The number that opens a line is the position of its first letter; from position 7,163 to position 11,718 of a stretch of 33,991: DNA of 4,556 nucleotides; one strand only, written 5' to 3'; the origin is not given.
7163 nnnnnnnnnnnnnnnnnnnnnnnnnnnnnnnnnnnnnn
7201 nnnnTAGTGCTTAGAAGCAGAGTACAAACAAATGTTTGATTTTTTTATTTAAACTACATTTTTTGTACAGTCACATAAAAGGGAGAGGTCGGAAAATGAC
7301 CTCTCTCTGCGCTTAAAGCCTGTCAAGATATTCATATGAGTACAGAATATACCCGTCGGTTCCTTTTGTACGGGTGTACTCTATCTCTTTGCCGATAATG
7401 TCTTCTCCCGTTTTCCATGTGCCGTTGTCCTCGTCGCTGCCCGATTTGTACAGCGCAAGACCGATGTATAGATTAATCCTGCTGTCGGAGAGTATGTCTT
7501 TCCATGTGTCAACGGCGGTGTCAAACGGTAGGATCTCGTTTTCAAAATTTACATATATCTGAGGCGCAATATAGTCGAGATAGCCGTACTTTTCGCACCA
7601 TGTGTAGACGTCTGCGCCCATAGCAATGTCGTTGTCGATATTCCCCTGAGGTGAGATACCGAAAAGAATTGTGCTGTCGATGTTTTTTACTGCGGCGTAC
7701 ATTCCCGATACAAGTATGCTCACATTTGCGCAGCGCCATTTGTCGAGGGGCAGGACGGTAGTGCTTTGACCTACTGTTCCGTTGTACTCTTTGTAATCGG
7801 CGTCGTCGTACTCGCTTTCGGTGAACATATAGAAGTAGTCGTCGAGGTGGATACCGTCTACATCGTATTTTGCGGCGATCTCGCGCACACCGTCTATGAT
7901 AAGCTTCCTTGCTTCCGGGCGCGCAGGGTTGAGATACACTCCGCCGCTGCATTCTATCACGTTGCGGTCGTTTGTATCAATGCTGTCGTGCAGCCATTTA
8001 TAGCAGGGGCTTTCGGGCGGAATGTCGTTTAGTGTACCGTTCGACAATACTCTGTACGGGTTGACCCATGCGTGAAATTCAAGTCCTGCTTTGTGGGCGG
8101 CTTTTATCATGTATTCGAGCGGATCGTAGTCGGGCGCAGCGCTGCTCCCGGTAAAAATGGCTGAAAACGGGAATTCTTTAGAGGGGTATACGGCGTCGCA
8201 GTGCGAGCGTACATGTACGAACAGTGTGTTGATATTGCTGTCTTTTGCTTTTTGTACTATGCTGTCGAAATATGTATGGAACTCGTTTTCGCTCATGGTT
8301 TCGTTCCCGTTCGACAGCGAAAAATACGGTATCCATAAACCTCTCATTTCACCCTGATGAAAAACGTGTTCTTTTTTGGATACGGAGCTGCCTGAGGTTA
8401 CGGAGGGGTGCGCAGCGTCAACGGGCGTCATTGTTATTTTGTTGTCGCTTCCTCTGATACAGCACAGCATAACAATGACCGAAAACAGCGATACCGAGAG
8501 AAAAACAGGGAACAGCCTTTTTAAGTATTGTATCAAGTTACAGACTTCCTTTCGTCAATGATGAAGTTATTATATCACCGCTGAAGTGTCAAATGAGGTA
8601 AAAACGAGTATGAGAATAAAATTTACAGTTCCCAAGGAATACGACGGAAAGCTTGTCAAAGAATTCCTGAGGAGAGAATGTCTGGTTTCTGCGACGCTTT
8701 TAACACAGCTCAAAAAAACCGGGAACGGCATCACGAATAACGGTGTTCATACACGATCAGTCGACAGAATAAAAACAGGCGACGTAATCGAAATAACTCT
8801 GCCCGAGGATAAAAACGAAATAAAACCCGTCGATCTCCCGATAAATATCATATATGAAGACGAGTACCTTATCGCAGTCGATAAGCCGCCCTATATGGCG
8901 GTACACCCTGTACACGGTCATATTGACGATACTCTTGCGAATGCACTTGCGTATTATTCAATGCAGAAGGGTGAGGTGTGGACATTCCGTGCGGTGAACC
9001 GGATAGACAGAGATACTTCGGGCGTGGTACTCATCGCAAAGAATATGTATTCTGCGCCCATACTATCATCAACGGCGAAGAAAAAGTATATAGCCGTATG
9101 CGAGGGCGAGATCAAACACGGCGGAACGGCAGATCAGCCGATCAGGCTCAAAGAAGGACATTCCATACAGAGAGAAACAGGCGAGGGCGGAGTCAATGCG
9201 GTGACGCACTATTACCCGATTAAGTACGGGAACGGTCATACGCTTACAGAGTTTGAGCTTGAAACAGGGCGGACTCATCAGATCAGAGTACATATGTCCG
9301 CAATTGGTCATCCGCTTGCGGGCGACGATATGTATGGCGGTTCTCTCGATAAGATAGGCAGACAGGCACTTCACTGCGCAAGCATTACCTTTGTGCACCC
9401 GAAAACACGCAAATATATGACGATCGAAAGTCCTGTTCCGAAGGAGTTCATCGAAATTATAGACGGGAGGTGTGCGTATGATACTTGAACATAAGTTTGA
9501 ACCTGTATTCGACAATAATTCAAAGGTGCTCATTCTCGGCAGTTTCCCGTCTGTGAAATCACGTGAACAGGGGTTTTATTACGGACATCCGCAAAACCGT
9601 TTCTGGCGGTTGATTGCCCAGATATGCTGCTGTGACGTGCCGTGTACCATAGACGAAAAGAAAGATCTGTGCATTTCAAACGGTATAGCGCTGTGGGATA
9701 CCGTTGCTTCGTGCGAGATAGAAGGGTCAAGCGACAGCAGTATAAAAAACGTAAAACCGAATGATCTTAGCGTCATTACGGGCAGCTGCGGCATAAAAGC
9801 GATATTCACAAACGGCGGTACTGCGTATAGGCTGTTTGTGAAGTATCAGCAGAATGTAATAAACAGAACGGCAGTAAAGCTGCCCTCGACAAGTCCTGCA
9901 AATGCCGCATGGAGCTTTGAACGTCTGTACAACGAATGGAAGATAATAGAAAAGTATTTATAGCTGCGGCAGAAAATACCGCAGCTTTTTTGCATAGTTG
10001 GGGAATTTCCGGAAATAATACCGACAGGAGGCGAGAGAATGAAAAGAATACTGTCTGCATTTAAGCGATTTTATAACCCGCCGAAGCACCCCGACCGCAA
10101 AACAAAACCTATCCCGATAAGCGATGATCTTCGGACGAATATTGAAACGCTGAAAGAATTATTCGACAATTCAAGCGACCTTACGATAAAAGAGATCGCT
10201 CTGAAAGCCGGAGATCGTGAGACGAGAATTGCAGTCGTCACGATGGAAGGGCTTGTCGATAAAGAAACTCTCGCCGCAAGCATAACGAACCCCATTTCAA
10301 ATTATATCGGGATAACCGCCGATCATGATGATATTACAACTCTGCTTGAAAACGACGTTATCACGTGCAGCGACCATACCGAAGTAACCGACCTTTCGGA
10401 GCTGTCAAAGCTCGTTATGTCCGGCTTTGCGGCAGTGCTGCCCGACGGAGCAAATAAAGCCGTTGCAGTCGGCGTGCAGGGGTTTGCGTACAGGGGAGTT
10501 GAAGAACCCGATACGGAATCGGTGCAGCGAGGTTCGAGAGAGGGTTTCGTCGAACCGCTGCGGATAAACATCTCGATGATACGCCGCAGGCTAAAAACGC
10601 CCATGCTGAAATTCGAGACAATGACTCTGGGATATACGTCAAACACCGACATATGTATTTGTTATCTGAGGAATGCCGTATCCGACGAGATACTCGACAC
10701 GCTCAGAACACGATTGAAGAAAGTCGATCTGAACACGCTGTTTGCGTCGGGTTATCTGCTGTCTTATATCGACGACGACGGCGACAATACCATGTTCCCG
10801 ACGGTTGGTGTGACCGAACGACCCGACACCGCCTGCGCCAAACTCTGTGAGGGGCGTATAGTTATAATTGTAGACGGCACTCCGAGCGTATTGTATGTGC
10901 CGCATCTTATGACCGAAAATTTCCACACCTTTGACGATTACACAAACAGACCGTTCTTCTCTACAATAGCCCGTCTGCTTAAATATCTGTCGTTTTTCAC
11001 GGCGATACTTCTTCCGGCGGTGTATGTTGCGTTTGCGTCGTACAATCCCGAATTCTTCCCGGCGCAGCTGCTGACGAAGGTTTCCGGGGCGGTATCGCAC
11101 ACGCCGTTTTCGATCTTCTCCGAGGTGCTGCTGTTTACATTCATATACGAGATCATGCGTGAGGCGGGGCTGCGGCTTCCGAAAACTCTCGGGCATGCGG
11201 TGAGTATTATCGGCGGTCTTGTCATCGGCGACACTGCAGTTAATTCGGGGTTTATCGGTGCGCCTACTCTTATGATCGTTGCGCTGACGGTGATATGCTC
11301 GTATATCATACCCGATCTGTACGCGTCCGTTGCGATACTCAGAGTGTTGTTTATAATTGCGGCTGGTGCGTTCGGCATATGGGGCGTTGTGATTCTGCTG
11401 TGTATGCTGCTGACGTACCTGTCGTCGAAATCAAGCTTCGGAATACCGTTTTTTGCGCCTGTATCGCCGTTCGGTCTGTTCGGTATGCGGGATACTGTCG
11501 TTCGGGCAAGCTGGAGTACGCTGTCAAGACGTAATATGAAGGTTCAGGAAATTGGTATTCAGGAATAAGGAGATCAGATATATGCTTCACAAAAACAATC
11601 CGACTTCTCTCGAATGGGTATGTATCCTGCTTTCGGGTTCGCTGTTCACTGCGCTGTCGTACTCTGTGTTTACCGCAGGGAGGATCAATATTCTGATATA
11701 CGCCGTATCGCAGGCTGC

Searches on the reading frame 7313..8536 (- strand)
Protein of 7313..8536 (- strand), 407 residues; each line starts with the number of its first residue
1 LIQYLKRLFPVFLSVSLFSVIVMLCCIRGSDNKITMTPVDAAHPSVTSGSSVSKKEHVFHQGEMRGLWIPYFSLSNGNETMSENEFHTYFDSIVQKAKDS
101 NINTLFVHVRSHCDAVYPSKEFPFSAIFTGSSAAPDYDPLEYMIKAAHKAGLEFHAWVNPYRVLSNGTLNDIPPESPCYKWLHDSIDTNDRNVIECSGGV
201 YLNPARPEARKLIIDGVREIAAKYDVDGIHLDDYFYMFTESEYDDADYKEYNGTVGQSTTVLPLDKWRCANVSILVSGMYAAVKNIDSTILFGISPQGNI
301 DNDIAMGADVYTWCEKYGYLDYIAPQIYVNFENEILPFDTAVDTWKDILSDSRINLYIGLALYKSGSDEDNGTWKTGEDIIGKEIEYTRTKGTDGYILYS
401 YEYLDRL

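Call 18: search_protein_families(library=pfam, proteins=[window:7313-8536:-])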
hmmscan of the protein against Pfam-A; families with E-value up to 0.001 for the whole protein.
window:7313-8536:- (407 aa): 1 family
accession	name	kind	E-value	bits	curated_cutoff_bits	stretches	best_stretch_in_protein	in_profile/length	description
PF02638.21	GHL10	-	2.3e-50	171.9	27.9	1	63-367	1-301/311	Glycosyl hydrolase-like 10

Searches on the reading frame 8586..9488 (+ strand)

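Call 18: search_protein_families(library=pfam, proteins=[window:8586-9488:+])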
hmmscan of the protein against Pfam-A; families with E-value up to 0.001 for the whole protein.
window:8586-9488:+ (300 aa): 1 family
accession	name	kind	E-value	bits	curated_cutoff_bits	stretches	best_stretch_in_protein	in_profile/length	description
PF00849.27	PseudoU_synth_2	-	8.7e-28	97.9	26.8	1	94-239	1-152/152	RNA pseudouridylate synthase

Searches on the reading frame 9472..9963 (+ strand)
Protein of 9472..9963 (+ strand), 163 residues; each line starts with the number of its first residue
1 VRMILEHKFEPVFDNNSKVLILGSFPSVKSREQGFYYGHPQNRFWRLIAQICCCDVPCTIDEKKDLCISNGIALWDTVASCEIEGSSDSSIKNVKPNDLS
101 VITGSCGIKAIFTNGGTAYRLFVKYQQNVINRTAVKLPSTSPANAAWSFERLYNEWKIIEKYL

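Call 18: search_protein_families(library=pfam, proteins=[window:9472-9963:+])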
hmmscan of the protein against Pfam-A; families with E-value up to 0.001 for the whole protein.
window:9472-9963:+ (163 aa): 1 family
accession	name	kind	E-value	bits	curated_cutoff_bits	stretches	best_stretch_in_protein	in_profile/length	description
PF03167.25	UDG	-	2e-12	47.8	24.3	1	12-151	3-129/141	Uracil DNA glycosylase superfamily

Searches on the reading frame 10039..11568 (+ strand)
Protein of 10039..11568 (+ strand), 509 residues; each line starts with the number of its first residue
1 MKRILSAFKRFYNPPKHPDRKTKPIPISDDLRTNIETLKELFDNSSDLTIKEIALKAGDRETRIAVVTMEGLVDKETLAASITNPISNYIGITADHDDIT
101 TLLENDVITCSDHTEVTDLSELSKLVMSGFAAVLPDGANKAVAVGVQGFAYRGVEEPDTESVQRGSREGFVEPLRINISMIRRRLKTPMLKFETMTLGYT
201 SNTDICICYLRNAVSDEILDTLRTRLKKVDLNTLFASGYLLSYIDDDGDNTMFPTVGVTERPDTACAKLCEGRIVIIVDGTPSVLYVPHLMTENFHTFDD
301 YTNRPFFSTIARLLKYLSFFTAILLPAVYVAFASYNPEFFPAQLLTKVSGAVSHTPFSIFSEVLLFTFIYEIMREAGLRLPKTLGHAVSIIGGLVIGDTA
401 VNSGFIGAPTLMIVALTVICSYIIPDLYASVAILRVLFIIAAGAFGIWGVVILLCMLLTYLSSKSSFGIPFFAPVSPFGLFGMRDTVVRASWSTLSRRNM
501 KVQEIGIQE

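Call 18: search_protein_families(library=pfam, proteins=[window:10039-11568:+])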
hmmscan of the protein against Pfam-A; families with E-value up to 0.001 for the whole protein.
window:10039-11568:+ (509 aa): 1 family
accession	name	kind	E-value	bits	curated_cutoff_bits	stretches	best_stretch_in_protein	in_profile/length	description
PF03323.18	GerA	-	2.2e-154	514.9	27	1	37-499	2-464/466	Bacillus/Clostridium GerA spore germination protein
